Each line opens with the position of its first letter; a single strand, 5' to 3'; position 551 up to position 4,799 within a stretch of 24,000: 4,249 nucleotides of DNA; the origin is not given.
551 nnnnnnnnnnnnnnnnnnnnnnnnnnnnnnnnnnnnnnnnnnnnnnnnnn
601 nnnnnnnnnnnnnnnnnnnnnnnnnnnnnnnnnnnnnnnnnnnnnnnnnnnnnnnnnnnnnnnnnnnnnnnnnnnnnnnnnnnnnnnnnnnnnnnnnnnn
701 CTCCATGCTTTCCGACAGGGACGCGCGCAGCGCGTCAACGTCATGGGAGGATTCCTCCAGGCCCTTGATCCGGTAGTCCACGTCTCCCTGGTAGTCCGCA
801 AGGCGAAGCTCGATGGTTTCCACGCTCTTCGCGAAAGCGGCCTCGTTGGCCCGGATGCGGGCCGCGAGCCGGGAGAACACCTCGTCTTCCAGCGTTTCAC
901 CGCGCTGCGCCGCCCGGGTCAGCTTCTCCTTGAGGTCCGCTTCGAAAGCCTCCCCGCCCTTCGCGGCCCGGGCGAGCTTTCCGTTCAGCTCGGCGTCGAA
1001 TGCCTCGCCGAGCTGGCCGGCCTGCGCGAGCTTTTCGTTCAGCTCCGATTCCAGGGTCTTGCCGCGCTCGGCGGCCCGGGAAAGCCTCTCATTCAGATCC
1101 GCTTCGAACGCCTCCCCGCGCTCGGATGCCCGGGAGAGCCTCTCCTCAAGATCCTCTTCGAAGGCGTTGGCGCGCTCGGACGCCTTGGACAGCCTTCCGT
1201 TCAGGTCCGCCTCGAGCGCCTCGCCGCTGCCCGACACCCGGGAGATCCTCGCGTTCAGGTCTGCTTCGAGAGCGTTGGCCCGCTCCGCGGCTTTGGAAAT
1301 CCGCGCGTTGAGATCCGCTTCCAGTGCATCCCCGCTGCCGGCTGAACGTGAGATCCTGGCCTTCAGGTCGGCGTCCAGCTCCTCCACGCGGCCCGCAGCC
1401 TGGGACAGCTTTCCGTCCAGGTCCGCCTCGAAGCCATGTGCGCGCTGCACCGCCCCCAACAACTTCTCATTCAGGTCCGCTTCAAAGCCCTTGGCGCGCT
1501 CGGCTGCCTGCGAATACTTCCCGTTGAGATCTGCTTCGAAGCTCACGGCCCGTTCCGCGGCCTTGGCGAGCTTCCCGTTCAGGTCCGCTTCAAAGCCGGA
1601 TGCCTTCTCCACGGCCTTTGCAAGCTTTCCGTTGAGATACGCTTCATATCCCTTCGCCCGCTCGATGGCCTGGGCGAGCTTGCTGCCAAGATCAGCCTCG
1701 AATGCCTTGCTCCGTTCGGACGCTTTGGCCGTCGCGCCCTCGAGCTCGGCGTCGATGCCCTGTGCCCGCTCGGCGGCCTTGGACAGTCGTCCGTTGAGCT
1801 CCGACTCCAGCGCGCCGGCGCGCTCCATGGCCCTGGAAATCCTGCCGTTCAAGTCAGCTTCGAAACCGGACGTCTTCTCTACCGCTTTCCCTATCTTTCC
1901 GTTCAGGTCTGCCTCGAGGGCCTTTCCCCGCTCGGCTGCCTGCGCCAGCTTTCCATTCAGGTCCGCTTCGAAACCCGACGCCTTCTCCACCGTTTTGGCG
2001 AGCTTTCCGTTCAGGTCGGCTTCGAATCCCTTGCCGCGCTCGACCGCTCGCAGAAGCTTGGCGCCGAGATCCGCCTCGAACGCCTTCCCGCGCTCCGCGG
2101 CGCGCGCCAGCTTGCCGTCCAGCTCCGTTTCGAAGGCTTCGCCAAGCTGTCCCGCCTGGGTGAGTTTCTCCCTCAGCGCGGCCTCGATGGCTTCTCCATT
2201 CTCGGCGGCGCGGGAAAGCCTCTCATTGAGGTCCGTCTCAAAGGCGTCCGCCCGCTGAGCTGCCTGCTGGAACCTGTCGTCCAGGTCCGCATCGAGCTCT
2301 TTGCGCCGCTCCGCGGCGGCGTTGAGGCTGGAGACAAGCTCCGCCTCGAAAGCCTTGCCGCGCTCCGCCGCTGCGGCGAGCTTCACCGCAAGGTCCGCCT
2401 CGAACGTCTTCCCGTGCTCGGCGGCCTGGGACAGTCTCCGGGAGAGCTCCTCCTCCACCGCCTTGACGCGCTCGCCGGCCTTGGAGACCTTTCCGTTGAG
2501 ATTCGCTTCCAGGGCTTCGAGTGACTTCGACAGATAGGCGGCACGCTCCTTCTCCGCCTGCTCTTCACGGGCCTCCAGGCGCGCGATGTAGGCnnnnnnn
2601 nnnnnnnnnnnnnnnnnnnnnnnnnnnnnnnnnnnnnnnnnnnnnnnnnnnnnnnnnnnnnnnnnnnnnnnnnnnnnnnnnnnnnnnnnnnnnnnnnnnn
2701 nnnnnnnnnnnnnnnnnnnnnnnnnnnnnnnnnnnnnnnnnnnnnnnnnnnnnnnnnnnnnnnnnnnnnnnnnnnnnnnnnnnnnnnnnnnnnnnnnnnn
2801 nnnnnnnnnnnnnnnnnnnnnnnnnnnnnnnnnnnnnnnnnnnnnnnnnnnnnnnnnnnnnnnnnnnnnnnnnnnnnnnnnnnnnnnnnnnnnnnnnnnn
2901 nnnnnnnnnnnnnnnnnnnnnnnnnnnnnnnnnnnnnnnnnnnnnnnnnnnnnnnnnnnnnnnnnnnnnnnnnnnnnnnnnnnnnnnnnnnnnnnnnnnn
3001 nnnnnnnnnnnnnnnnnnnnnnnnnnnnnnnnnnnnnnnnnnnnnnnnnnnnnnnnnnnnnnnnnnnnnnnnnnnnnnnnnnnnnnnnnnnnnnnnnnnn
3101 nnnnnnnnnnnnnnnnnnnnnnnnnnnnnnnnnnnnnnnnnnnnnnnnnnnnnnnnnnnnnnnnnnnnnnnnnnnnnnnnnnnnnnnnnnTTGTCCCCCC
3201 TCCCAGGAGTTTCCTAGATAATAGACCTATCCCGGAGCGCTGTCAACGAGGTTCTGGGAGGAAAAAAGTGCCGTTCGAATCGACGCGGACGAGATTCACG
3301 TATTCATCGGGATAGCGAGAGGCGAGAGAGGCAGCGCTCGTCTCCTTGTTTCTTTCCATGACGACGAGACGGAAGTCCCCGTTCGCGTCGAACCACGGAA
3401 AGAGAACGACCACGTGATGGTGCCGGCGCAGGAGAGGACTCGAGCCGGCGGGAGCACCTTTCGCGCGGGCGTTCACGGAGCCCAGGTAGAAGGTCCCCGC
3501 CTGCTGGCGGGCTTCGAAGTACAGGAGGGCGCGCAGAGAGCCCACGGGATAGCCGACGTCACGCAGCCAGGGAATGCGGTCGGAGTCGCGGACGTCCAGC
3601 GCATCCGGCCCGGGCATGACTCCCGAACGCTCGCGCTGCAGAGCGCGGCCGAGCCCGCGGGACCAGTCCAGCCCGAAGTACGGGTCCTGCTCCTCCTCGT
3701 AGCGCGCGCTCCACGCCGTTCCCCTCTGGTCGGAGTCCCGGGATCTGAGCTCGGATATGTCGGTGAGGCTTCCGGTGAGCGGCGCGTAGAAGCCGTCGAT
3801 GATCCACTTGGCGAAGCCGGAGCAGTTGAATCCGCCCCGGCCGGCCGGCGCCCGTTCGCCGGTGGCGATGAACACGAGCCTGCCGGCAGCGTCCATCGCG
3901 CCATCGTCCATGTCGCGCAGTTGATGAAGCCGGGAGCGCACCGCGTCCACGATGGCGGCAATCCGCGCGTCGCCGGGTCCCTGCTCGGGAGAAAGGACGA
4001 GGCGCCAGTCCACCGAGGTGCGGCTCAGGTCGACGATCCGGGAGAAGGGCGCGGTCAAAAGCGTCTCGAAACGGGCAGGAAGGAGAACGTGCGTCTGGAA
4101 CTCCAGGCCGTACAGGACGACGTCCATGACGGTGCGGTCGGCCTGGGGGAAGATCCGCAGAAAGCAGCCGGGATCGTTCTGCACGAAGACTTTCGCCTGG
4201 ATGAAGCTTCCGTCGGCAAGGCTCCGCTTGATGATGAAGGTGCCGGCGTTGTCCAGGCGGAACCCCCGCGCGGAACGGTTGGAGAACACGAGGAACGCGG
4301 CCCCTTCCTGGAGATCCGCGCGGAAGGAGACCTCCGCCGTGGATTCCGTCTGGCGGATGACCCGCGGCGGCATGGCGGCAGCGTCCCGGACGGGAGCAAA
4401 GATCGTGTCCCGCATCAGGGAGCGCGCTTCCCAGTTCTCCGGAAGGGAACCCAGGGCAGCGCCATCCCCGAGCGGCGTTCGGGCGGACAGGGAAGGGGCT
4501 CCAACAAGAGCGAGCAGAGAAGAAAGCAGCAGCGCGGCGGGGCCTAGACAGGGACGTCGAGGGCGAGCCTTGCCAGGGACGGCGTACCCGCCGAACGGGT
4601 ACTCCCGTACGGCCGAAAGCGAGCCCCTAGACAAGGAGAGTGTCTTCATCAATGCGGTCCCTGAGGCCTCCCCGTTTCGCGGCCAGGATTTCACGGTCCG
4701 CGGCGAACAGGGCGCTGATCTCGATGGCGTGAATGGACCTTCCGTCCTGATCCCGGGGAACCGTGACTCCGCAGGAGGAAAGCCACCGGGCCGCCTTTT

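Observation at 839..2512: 31 uninterrupted 18-residue repeats: an 18/5 (3.6 residues per turn) amphipathic helix array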

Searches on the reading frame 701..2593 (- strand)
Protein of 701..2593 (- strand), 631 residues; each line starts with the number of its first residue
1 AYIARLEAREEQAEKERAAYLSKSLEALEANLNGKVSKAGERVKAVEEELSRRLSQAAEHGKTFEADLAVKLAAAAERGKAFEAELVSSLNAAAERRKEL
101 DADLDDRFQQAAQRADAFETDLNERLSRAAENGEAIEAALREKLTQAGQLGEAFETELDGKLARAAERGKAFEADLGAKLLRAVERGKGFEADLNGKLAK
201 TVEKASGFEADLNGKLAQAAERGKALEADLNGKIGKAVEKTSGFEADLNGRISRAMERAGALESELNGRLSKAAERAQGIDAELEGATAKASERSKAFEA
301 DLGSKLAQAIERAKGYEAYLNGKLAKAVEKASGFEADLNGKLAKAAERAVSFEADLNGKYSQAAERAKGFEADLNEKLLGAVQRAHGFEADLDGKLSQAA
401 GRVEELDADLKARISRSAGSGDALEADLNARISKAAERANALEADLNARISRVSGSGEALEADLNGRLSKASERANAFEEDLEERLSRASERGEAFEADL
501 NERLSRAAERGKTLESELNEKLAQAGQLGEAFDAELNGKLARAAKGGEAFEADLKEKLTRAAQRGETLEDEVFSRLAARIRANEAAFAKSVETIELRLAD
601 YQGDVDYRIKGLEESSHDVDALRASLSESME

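Call 30: predict_structure(protein=window:701-2593:-)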
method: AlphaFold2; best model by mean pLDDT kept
length: 631 residues; sequences in the alignment: 1
mean_pLDDT: 64.3   pTM: 0.22
mean pLDDT of the five models: 64.3, 63.9, 62.9, 61.1, 59.8
residues with pLDDT >= 90: 0; 70-90: 135; 50-70: 473; < 50: 23
segments of 3 or more residues with pLDDT < 50: 203-208, 417-420, 453-456
pLDDT, mean of each block of 10 residues (from residue 1): 69 75 73 73 72 67 66 67 65 67 75 70 71 62 64 65 61 63 56 56 49 62 65 60 58 64 66 59 60 62 66 64 62 58 59 61 62 67 62 69 68 53 60 64 64 51 66 65 67 69 69 70 67 69 61 69 54 64 68 70 71 61 57 40
secondary structure, 60 per line:
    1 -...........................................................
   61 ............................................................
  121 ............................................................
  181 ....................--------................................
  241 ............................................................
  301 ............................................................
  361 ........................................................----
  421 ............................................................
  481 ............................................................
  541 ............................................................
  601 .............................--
elements in order: H2-200 H209-416 H421-629
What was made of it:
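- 1970..1993 (-): First low-confidence helix break in the AF2 model of the array, residues 400-407 (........, the Gly/Ser-rich end of unit 10). Call 30: DSSP gap at model residues 201-208, pLDDT below 50.
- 1334..1345 (-): Second low-confidence helix break in the AF2 model of the array, residues 616-619 (SAGS in unit 22). Call 30: DSSP gap at model residues 417-420, pLDDT below 50.
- On Alpha-helical coiled coil with 18/5 periodicity: Only monomer AF2 was available, and pTM was 0.22 (call 30).
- AF2 of residues 200-830 is all helix (call 30). AF2 splits the array into H2-200, H209-416 and H421-629, with turns at KASG and SAGS unit ends (call 30). pTM is 0.22, and the pLDDT at the turns is below 50 (call 30).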

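Call 55: fold_search(model_id=the predicted structure, library=pdb)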
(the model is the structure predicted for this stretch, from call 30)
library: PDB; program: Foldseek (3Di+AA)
matches with E <= 10: 1; with E <= 0.001: 0
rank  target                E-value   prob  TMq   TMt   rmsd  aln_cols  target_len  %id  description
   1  9szr_B                9.0e+00  0.01  0.13  0.05  141.8       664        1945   20  shutdown state non-muscle myosin 2A heads region (released 2025-10-22)
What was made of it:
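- On EzrA / spectrin-repeat membrane-anchored proteins: Foldseek of the model against PDB finds nothing with E below 9 (call 55).
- Tried and rejected: Foldseek of the array model against PDB gave nothing meaningful (call 55).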

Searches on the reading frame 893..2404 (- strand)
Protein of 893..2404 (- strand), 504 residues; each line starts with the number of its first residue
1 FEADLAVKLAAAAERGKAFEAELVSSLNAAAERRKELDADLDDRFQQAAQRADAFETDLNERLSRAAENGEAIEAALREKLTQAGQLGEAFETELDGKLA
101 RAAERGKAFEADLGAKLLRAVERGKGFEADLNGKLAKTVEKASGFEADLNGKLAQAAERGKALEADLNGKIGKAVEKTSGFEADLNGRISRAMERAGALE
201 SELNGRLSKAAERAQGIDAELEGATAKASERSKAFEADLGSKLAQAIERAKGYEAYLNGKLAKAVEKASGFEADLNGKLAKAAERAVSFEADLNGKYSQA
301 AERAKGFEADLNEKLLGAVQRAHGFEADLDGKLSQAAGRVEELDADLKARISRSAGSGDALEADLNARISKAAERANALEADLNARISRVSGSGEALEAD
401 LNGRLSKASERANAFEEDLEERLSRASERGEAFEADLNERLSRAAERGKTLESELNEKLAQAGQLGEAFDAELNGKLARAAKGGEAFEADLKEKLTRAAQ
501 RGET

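Call 23: find_homologous_proteins(query=window:893-2404:-, max_evalue=0.001)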
Query window:893-2404:- (504 aa): 1 proteins with E <= 0.001 among 8000 candidates.
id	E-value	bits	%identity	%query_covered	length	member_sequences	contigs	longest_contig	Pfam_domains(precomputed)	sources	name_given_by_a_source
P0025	3.1e-5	42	27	73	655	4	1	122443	PF04513.18,PF28217.1,PF07464.17,PF01442.24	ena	-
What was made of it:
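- Tried and rejected: The word-indexed search of 5.8 billion proteins gave only P0025, at E = 3e-5 (call 23).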

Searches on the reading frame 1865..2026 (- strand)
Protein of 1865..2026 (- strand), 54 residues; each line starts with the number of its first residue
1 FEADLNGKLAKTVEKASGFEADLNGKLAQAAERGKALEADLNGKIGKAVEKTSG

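Call 35: search_protein_representatives(alignment_id=A2)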
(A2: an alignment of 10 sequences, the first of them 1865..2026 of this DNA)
Query: 10 sequences, 54 profile positions. Proteins with E-value up to 0.001 (for the whole library): 16; up to 1e-10: 5; up to 1e-30: 0. The best 16 are listed.
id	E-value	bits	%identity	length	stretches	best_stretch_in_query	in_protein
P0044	3.4e-16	75.1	-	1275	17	9-39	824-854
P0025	1.4e-15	73.1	-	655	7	3-51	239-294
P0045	7.8e-14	67.5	-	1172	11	5-51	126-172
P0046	3.9e-11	58.9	-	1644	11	3-38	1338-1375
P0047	1.0e-10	57.5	-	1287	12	1-48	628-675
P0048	2.0e-08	50.1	-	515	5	9-46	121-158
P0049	1.6e-07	47.3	-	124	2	2-45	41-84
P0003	3.6e-06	43.0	-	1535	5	17-46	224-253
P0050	4.7e-06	42.6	-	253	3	15-46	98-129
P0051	1.1e-05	41.4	-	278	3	4-51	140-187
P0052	5.1e-05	39.3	-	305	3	2-47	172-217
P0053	5.2e-05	39.2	-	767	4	9-46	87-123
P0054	7.6e-05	38.7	-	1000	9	7-46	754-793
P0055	2.7e-04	37.0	-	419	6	4-52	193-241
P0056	5.9e-04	35.9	-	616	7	2-38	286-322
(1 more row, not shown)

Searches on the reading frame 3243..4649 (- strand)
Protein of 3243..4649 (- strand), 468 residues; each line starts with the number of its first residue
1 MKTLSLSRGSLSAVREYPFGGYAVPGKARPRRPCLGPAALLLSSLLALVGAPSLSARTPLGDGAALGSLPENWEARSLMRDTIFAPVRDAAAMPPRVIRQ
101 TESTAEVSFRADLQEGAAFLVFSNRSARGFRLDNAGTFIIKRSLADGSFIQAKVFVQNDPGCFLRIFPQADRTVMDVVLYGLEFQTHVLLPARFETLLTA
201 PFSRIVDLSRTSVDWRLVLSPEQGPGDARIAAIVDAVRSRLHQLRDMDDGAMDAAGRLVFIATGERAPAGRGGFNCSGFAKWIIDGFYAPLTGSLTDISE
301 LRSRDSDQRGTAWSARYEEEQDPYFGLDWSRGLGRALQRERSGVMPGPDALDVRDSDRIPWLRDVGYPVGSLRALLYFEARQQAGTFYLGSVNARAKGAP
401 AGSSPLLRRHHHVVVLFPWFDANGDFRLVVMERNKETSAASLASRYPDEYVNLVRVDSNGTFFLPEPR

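Call 80: find_encoding_contigs(protein=window:3243-4649:-, flank=6000, max_places=10)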
Protein window:3243-4649:- (468 aa): 1 contig read that carries it; 1 place shown.
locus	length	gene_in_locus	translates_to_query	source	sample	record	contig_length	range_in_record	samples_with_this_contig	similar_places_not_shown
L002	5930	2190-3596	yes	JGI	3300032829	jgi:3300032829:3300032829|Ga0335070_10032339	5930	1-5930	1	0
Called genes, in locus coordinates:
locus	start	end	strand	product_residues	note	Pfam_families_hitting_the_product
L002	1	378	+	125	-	?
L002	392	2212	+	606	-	PF00376:MerR, PF13411:MerR_1, PF01704:UDPGP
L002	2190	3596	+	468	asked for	-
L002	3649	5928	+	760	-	?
